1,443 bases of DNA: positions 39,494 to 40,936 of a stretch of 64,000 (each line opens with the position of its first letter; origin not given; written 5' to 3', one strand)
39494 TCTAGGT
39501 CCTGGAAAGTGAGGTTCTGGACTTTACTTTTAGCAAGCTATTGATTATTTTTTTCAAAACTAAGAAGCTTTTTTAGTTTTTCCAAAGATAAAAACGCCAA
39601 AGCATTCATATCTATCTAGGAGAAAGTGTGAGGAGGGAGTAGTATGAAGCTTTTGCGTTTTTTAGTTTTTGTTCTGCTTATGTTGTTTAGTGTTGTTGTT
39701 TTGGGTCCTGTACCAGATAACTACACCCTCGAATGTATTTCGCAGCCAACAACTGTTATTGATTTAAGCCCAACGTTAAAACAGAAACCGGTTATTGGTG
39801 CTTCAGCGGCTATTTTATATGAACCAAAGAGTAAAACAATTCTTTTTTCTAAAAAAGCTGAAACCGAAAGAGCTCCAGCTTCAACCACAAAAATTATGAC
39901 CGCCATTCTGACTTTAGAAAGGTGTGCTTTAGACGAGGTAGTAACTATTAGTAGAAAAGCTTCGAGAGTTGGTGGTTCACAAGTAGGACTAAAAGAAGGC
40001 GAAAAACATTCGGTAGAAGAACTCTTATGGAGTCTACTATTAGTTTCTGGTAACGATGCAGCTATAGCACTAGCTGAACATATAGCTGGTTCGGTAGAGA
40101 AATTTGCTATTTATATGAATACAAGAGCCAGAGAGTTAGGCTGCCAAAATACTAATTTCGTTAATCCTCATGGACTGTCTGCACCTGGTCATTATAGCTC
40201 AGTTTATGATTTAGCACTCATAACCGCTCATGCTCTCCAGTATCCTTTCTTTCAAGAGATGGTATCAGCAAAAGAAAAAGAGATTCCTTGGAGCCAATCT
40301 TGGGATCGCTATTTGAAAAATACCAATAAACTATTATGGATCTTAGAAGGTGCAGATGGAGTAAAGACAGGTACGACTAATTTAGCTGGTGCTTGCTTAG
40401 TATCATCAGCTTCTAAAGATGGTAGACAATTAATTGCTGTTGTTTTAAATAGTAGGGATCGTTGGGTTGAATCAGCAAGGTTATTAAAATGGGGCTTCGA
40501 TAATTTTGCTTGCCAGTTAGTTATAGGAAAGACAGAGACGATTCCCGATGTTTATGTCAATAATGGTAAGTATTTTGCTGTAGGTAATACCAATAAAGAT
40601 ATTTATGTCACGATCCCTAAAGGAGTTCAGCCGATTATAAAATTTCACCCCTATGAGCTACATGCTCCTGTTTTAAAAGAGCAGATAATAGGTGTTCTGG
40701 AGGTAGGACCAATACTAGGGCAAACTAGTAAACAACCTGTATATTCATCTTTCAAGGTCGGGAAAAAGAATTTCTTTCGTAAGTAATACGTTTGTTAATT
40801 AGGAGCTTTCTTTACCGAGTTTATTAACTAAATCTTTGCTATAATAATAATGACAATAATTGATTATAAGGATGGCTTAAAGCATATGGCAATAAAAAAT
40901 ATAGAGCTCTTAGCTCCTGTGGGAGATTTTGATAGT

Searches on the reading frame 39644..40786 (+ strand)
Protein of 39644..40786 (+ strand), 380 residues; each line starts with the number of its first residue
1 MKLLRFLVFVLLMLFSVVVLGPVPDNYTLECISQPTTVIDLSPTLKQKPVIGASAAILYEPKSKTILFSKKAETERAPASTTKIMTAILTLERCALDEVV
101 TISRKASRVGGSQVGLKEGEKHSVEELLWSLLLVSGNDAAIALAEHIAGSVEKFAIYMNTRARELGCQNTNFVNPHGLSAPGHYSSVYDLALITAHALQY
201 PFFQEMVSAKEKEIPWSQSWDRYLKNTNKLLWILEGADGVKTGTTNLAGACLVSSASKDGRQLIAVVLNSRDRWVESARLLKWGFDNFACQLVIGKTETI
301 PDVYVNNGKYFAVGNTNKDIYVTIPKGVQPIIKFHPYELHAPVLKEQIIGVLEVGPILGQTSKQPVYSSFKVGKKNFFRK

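Call 29: search_protein_families(library=pfam, proteins=[window:39644-40786:+], max_evalue=0.00001)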
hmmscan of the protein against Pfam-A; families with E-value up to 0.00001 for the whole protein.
window:39644-40786:+ (380 aa): 1 family
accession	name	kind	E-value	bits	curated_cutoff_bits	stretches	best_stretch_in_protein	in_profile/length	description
PF00768.25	Peptidase_S11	-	7.6e-65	219.2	27.6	1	46-270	5-237/239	D-alanyl-D-alanine carboxypeptidase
